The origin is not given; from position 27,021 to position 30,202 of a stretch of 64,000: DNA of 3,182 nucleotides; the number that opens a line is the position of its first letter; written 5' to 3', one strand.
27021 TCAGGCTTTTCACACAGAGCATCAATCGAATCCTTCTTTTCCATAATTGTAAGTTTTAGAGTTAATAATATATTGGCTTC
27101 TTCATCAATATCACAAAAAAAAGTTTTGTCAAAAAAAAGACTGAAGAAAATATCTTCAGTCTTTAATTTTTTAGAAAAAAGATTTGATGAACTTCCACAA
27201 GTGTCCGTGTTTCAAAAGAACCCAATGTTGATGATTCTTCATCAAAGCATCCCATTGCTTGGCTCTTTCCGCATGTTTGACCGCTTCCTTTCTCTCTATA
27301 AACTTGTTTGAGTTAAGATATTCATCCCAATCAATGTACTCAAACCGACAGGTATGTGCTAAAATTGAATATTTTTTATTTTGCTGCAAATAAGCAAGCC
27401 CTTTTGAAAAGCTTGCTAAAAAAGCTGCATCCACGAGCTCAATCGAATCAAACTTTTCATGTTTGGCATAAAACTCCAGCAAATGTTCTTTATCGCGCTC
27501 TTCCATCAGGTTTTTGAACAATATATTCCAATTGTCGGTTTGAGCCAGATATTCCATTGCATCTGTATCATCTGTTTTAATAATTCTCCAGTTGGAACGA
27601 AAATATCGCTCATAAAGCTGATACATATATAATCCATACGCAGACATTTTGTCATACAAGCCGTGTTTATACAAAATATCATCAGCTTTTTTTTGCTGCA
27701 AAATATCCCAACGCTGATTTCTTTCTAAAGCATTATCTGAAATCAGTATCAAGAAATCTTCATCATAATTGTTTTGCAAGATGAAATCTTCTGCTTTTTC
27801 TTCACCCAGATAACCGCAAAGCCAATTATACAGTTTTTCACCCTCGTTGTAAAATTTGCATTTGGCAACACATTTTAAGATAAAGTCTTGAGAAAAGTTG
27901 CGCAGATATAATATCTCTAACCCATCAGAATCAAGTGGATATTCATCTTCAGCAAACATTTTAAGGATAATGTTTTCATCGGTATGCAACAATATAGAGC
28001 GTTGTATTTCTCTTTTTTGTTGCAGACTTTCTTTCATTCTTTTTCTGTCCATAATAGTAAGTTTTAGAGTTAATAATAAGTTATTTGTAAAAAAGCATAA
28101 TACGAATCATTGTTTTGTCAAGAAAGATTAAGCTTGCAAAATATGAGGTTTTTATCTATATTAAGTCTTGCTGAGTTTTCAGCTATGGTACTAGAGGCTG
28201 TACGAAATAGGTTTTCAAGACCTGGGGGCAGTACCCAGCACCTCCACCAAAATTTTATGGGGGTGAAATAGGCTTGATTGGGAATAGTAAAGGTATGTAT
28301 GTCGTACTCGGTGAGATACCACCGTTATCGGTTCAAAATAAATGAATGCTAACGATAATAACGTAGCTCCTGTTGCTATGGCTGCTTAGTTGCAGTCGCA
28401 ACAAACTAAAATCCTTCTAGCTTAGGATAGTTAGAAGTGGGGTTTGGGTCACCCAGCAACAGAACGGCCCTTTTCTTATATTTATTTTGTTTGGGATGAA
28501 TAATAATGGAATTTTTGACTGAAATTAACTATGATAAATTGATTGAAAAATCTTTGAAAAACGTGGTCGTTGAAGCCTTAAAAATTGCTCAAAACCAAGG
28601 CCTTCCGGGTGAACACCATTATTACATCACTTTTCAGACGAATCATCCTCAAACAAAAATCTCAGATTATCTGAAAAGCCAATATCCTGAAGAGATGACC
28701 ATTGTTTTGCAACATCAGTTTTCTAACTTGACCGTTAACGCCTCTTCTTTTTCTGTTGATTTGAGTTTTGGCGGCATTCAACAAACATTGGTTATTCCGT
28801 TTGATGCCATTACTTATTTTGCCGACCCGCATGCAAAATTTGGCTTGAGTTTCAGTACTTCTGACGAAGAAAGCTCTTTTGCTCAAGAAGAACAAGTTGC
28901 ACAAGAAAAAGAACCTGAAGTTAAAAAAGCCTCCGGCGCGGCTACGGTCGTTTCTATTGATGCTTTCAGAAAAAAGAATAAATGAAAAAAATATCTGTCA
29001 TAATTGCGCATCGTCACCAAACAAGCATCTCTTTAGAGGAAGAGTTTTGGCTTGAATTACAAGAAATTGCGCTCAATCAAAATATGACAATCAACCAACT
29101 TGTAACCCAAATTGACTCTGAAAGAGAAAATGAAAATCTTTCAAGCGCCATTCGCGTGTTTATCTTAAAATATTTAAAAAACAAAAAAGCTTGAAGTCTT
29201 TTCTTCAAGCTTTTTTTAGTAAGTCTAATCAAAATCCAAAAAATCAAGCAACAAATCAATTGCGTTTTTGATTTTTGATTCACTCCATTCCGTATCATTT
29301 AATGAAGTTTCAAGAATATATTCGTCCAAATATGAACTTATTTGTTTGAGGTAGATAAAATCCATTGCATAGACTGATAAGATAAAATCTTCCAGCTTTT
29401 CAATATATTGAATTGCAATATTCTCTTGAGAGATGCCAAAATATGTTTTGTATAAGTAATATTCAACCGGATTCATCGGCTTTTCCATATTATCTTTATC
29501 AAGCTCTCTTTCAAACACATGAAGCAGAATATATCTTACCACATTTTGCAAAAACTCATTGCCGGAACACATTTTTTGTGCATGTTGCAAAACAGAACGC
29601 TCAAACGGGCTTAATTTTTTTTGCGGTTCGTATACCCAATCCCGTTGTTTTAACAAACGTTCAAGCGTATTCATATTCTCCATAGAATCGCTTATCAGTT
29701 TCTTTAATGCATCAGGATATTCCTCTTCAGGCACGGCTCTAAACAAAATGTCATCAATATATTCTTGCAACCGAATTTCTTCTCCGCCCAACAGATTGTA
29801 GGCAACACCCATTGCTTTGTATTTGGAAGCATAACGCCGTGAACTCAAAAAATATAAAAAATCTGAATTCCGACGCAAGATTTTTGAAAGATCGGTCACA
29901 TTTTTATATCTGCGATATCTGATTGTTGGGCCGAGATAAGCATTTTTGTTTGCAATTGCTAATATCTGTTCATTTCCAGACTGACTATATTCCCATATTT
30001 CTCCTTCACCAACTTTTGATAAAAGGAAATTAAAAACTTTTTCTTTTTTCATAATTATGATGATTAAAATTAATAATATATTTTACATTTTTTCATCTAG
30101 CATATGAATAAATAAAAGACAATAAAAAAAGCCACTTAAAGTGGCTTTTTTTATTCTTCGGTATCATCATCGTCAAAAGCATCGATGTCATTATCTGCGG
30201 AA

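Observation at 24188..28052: Four tandem, mosaic paralogs of an unrecognised repeat-protein family with an invariant ...SFF C-terminus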

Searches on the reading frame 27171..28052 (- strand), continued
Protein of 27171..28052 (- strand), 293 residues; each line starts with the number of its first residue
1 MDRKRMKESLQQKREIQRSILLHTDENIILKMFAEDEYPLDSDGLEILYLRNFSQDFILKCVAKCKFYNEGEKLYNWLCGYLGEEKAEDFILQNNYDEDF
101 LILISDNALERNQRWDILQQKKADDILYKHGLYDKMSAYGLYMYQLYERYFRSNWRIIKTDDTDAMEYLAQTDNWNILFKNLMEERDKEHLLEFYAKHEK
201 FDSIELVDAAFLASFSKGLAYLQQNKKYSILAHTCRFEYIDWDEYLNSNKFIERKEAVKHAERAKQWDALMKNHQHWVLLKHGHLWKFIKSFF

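Call 35: find_encoding_contigs(protein=P0020, flank=8000, max_places=2)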
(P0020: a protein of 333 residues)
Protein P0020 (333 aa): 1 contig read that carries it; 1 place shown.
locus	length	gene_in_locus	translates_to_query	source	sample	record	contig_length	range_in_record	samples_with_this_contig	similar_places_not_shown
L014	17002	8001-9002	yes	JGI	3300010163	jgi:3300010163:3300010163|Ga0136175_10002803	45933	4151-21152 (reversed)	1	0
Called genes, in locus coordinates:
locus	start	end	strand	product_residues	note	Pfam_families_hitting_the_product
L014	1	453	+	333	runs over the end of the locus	PF10609:ParA, PF00142:Fer4_NifH (faint), PF01656:CbiA, PF09140:MipZ (faint), PF13614:AAA_31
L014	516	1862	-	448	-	PF00939:Na_sulph_symp, PF02040:ArsB, PF03600:CitMHS, PF16980:CitMHS_2, PF00939:Na_sulph_symp (weak)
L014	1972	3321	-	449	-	PF02040:ArsB, PF03600:CitMHS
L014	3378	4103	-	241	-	PF00588:SpoU_methylase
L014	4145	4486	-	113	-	-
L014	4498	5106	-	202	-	-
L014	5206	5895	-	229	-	PF25084:LbH_EIF2B (faint), PF25087:GMPPB_C (faint), PF14602:Hexapep_2 (faint), PF00132:Hexapep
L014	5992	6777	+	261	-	PF02129:Peptidase_S15 (weak), PF12697:Abhydrolase_6 (faint), PF12146:Hydrolase_4 (faint)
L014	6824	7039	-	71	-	PF13467:RHH_4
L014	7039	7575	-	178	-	PF04386:SspB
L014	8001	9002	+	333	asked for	-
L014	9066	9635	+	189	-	PF00186:DHFR_1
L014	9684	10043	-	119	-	-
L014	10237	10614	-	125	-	-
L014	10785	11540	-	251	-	-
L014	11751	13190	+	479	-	PF07603:Lcl_C (weak)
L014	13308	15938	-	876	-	PF01411:tRNA-synt_2c, PF07973:tRNA_SAD, PF02272:DHHA1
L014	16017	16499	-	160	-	PF03073:TspO_MBR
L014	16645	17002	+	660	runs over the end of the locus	-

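Call 51: fold_search(model_id=the predicted structure, library=viral)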
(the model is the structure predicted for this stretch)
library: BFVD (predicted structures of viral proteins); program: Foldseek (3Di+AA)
matches with E <= 10: 203; with E <= 0.001: 0
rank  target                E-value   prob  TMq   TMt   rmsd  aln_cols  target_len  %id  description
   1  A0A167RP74            3.9e-02  0.57  0.18  0.15  17.7       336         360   10  Uncharacterized protein [Powai lake megavirus]
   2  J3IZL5                8.5e-02  0.54  0.17  0.14  18.1       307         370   10  (no name in the UniProt tables at hand)
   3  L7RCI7                1.1e-01  0.30  0.16  0.14  19.3       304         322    9  Uncharacterized protein [Acanthamoeba polyphaga moumouvirus]
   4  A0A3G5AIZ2            1.4e-01  0.63  0.26  0.24  14.1       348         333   12  Putative ankyrin repeat protein L25 [Satyrvirus sp.]
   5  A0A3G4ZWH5            1.8e-01  0.21  0.16  0.12  21.8       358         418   15  Uncharacterized protein [Faunusvirus sp.]
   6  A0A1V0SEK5            2.0e-01  0.51  0.23  0.13  19.5       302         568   13  Uncharacterized protein [Hokovirus HKV1]
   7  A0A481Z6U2            2.4e-01  0.28  0.18  0.12  16.8       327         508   13  Importin beta binding domain protein [Pithovirus LCPAC302]
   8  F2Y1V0                3.1e-01  0.33  0.20  0.12  20.9       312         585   10  (no name in the UniProt tables at hand)
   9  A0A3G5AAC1            5.1e-01  0.23  0.20  0.14  19.7       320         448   14  UDP-N-acetylglucosamine--peptide N-acetylglucosaminyltransferase SPINDLY [Hyperionvirus sp.]
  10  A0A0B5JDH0            5.3e-01  0.28  0.20  0.18  19.6       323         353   11  Ankyrin repeat protein [Pandoravirus inopinatum]
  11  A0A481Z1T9            5.3e-01  0.21  0.19  0.14  18.6       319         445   11  Ankyrin repeat protein [Pithovirus LCPAC001]
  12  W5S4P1                5.3e-01  0.15  0.17  0.15  18.4       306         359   11  Uncharacterized protein [Pithovirus sibericum]
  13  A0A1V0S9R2            5.5e-01  0.28  0.19  0.22  16.1       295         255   14  Ankyrin repeat protein [Catovirus CTV1]
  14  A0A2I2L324            6.3e-01  0.23  0.18  0.22  17.9       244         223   13  Uncharacterized protein [Orpheovirus IHUMI-LCC2]
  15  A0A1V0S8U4            6.3e-01  0.16  0.16  0.12  19.6       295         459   12  Ankyrin repeat protein [Catovirus CTV1]
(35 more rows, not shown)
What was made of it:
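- Closest known: Ankyrin repeats. Same: Giant-virus ankyrin proteins appear among the weak BFVD hits (call 51).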

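Call 66: search_protein_families(library=padloc, proteins=[window:27171-28052:-], max_evalue=0.1)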
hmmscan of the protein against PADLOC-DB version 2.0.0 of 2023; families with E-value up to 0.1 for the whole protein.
window:27171-28052:- (293 aa): 0 families

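Call 67: search_protein_families(library=phrogs, proteins=[window:27171-28052:-], max_evalue=0.1)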
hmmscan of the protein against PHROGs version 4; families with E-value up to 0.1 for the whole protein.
window:27171-28052:- (293 aa): 2 families
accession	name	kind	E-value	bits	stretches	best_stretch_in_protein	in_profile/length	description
phrog_22865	-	unknown function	0.012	16.6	1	58-90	13-43/88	-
phrog_9716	-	unknown function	0.073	14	1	225-266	64-104/197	-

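Call 68: find_related_loci(query=A2, collection=metagenome_contigs, flank=6000)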
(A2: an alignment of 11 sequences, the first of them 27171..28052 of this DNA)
Query A2 (293 aa) in metagenome_contigs; peptide patterns used: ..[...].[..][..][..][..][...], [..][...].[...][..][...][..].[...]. (x = any residue, [..] = any of these).
170 stretches matched a pattern; 2 encode a relative of the query (tblastn E <= 1e-3); 2 distinct loci.
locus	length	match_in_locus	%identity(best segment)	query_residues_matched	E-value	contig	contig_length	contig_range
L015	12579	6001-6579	24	105-292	3e-7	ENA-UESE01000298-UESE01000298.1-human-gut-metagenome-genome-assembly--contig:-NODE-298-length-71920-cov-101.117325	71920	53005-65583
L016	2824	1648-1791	38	74-121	5e-7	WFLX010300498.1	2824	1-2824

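Call 79: find_encoding_contigs(protein=P0004, flank=8000, max_places=3)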
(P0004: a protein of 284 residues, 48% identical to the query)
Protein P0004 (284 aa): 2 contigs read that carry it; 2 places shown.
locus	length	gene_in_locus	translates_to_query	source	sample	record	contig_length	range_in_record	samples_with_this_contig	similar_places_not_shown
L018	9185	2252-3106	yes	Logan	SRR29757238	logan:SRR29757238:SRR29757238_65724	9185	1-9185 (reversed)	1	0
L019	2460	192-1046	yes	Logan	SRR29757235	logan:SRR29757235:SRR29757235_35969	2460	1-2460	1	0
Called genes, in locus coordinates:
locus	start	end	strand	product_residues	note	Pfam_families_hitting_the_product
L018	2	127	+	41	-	?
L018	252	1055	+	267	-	-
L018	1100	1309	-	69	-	PF13467:RHH_4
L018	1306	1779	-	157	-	PF04386:SspB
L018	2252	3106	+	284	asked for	-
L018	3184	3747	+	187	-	PF00186:DHFR_1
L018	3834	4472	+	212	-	-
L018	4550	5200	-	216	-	PF02511:Thy1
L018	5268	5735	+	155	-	PF00692:dUTPase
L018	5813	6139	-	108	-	-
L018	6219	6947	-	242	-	-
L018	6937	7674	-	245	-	-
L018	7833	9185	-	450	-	?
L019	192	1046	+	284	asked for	-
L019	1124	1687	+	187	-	PF00186:DHFR_1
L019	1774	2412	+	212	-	-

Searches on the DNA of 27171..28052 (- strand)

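Call 71: search_rna_families(sources=[L011, L012, L015, L016, L009], threshold=gathering)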
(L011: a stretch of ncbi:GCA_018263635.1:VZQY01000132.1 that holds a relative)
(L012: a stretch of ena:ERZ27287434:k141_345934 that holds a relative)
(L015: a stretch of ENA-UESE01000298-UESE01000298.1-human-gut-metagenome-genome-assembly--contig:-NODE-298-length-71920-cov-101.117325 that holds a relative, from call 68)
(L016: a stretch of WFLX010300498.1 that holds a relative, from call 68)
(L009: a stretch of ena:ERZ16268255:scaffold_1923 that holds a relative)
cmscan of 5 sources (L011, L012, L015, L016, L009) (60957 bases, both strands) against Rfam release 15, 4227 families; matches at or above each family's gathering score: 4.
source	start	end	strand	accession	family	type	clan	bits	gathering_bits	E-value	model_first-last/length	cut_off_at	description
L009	7554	7899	-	RF01849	alpha_tmRNA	Gene;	CL00001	222.5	50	3.9e-63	1-355/355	no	Alphaproteobacteria transfer-messenger RNA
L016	841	1324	-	RF01849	alpha_tmRNA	Gene;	CL00001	209.6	50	2.9e-59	1-355/355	no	Alphaproteobacteria transfer-messenger RNA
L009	7637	7842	-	RF04321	tmRNA_permuted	Gene;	-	145.9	47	8.5e-29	1-213/213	no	permuted transfer-messenger RNA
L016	924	1267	-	RF04321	tmRNA_permuted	Gene;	-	130.7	47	2.6e-25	1-213/213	no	permuted transfer-messenger RNA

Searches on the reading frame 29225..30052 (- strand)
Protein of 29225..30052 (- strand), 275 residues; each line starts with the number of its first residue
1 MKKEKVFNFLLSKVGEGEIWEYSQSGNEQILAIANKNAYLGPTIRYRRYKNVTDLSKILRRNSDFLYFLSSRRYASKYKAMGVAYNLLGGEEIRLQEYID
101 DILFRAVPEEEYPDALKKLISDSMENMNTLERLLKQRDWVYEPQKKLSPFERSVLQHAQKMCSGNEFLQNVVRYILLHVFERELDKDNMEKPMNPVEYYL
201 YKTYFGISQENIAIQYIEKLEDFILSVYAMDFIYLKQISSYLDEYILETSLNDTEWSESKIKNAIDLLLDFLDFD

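Call 3: search_protein_families(library=pfam, proteins=[window:29225-30052:-], max_evalue=1)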
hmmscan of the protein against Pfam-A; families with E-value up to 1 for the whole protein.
window:29225-30052:- (275 aa): 1 family
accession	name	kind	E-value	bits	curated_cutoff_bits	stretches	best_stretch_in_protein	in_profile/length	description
PF09457.15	RBD-FIP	-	0.012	15.9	23.3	1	93-116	17-38/41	FIP domain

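Call 6: search_protein_families(library=ncbifam, proteins=[window:29225-30052:-], max_evalue=1)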
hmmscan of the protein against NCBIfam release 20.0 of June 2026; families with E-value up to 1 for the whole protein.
window:29225-30052:- (275 aa): 0 families

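Call 66: search_protein_families(library=padloc, proteins=[window:29225-30052:-], max_evalue=0.1)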
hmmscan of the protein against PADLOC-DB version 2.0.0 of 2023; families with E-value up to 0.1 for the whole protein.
window:29225-30052:- (275 aa): 0 families

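Call 67: search_protein_families(library=phrogs, proteins=[window:29225-30052:-], max_evalue=0.1)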
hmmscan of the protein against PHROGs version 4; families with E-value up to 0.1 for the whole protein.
window:29225-30052:- (275 aa): 0 families
